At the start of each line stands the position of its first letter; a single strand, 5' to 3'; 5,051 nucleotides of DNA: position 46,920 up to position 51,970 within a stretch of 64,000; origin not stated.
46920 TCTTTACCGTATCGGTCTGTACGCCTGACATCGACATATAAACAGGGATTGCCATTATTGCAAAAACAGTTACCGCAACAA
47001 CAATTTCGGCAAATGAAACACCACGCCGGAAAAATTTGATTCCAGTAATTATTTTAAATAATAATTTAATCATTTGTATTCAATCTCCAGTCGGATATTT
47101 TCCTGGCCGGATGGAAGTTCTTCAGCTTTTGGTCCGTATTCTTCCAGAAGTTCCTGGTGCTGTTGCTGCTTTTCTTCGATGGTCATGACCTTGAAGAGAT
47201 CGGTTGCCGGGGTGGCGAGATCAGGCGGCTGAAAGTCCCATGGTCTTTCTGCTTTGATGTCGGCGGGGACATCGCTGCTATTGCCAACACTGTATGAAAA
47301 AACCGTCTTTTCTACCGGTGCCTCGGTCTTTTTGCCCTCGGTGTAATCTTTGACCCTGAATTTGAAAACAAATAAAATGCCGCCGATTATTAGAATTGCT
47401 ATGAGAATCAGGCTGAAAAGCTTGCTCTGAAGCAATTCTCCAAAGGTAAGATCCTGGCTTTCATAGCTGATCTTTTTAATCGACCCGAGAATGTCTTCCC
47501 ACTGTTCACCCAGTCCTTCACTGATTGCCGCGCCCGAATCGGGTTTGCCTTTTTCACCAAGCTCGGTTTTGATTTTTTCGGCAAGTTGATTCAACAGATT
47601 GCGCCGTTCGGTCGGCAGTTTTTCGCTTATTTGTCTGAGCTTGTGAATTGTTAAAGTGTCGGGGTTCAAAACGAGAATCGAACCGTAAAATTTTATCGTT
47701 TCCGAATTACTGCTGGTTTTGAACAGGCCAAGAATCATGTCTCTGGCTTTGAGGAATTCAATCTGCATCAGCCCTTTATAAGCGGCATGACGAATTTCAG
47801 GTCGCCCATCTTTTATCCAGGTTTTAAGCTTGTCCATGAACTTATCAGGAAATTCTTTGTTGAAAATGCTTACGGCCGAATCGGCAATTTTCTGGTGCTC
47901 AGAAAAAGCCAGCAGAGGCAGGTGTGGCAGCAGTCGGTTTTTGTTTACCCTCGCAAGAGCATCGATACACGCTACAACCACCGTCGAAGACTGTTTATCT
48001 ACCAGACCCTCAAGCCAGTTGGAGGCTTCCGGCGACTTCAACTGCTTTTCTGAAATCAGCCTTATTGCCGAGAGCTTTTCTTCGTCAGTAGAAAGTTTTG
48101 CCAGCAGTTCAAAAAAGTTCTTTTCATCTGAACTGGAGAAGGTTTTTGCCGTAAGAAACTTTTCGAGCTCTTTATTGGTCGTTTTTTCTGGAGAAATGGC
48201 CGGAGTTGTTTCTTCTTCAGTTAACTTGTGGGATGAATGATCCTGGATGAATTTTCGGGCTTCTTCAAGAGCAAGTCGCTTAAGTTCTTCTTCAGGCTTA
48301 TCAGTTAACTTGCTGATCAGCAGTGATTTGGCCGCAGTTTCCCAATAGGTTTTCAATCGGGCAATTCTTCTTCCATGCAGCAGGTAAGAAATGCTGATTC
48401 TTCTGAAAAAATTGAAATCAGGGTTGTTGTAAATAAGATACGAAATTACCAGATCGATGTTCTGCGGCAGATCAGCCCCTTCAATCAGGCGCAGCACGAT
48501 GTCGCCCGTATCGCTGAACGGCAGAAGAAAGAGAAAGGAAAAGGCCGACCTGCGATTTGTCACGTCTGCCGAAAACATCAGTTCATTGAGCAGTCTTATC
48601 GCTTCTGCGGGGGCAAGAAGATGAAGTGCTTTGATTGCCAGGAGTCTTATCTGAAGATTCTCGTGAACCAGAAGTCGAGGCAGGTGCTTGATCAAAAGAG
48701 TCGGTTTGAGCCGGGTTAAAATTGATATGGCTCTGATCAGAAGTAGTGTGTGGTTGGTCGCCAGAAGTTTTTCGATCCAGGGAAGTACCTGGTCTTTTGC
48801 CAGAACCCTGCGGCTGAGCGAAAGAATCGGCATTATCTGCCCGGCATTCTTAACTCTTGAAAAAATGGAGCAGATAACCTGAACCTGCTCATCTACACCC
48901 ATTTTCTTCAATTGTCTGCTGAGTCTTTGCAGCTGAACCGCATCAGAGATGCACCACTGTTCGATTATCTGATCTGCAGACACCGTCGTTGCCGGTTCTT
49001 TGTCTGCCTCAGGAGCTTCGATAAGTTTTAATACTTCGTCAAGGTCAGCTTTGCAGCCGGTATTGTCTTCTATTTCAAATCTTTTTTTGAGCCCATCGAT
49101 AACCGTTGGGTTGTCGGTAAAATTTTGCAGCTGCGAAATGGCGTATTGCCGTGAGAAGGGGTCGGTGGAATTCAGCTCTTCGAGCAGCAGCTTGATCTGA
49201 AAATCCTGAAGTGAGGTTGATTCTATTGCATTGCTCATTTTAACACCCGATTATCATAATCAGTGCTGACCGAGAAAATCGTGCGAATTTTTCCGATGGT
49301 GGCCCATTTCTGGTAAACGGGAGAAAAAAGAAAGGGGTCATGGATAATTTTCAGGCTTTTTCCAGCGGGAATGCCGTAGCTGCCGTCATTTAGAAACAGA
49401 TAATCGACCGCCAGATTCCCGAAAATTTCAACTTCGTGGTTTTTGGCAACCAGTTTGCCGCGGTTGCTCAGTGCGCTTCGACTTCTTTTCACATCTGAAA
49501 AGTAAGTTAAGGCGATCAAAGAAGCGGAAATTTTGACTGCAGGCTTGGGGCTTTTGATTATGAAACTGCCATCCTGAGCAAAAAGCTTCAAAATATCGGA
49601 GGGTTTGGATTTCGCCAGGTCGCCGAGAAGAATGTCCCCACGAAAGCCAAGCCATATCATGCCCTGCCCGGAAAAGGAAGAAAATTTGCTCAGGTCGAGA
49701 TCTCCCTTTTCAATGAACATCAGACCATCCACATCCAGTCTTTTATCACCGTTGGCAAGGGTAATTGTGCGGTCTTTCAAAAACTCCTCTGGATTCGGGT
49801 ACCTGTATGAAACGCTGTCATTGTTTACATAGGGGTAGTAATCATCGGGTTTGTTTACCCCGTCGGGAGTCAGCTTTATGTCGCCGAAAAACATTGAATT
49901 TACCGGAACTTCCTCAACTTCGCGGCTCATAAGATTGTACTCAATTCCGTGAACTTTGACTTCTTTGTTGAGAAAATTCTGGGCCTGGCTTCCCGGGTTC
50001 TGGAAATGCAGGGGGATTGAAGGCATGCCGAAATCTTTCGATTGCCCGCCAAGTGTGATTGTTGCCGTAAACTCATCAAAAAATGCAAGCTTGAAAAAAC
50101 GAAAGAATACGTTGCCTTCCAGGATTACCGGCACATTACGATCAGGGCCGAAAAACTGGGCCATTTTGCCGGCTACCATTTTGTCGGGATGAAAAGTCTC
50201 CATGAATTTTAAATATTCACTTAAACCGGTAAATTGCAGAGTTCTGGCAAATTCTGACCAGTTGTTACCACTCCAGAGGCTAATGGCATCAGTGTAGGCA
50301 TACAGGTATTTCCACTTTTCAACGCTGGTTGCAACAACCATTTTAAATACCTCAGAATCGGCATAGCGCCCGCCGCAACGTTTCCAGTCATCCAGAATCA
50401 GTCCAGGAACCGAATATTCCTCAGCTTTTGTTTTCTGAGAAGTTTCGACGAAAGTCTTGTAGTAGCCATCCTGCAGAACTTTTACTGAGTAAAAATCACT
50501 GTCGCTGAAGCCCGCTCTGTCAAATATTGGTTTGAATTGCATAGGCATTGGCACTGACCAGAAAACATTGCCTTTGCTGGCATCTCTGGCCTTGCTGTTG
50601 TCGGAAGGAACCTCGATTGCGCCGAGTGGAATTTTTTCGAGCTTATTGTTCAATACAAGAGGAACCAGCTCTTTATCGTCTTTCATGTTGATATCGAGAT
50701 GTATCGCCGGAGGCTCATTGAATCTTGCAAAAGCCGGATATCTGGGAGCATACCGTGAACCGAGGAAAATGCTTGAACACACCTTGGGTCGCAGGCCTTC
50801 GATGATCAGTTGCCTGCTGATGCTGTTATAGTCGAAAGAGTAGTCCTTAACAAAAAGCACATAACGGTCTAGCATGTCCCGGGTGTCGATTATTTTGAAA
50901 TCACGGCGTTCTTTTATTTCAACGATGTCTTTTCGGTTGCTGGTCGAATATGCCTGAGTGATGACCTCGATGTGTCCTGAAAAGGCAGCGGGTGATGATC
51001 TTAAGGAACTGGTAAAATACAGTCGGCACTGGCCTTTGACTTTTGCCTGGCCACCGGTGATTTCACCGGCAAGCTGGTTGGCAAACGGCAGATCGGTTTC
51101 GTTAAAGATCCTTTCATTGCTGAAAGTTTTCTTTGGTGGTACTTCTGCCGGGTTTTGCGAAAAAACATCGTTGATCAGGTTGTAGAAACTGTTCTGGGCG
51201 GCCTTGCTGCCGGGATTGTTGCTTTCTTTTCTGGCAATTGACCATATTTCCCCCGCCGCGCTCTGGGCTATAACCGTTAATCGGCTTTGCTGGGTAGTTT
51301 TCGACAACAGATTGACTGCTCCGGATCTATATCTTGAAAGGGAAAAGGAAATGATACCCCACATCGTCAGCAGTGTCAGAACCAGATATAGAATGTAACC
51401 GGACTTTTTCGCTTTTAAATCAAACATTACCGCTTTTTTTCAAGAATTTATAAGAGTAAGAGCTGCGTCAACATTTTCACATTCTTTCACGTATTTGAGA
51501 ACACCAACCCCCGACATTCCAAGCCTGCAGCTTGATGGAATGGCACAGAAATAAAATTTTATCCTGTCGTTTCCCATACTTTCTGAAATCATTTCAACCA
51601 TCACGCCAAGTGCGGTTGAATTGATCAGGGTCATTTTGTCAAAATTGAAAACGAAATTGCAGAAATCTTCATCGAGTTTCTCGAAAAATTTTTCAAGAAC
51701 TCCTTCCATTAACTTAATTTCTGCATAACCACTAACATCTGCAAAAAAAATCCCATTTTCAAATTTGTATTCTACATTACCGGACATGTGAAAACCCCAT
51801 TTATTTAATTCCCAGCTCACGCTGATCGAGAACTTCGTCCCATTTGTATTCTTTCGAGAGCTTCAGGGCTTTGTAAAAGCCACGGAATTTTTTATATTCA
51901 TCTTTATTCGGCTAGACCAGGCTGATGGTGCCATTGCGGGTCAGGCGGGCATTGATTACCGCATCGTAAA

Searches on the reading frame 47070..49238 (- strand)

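Call 9: search_protein_families(library=pfam, proteins=[window:47070-49238:-], max_evalue=0.01)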
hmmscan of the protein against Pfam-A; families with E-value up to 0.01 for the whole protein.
window:47070-49238:- (722 aa): 2 families
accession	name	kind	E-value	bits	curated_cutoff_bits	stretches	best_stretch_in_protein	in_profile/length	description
PF13646.12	HEAT_2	-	5.5e-15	55.9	27.7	1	153-232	3-82/88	HEAT repeats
PF02985.28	HEAT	-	0.00069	20.1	23.5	0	468-493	2-27/31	HEAT repeat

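Call 92: search_protein_families(library=ncbifam, proteins=[window:47070-49238:-], max_evalue=0.001)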
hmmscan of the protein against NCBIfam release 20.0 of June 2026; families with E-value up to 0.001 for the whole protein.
window:47070-49238:- (722 aa): 1 family
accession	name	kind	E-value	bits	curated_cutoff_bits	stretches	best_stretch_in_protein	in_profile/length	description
NF045915.1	PhycobilmeDegNblB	equivalog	7.9e-05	22.3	300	0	146-221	126-201/214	phycobilisome degradation protein NblB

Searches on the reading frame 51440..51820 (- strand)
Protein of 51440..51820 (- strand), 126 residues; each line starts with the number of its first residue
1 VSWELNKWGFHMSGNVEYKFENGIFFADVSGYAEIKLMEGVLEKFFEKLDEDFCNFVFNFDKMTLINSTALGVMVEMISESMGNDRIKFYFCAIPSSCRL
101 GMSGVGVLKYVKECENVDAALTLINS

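Call 62: search_protein_families(library=pfam, proteins=[window:51440-51820:-], max_evalue=0.01)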
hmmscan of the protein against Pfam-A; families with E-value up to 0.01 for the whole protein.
window:51440-51820:- (126 aa): 1 family
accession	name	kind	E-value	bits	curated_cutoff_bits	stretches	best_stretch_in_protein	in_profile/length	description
PF01740.26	STAS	-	0.0003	20.9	22.6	1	39-119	25-105/106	STAS domain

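Call 82: search_solved_structures(query=window:51440-51787:-, max_evalue=10, show_alignments=3)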
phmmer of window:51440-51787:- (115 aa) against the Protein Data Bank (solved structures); distinct sequences matched with E-value up to 10: 4.
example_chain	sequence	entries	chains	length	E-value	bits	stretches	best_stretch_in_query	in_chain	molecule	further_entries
1rl4_A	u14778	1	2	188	0.029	17.9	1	3-58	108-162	formylmethionine deformylase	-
1rqc_A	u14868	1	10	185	0.032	17.8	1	3-58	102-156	formylmethionine deformylase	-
1jym_A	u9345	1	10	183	0.032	17.8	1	3-58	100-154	Peptide Deformylase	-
7rh8_A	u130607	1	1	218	0.78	13.3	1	32-84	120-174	Uracil phosphoribosyltransferase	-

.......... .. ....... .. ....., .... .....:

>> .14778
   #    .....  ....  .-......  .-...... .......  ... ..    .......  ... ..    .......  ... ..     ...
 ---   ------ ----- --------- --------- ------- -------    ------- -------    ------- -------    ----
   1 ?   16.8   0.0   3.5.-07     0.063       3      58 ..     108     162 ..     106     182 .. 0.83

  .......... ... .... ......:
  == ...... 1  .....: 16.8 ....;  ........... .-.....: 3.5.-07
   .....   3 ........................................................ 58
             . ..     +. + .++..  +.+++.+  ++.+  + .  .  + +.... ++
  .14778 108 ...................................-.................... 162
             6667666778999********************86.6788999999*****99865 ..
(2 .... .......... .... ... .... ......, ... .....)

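Call 92: search_protein_families(library=ncbifam, proteins=[window:51440-51787:-], max_evalue=0.001)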
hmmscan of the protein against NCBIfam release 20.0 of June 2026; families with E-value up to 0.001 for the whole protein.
window:51440-51787:- (115 aa): 1 family
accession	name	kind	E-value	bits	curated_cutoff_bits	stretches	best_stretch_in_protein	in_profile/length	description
TIGR00377.1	ant_ant_sig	superfamily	0.00082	19.2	53.45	0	4-80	4-80/108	anti-sigma factor antagonist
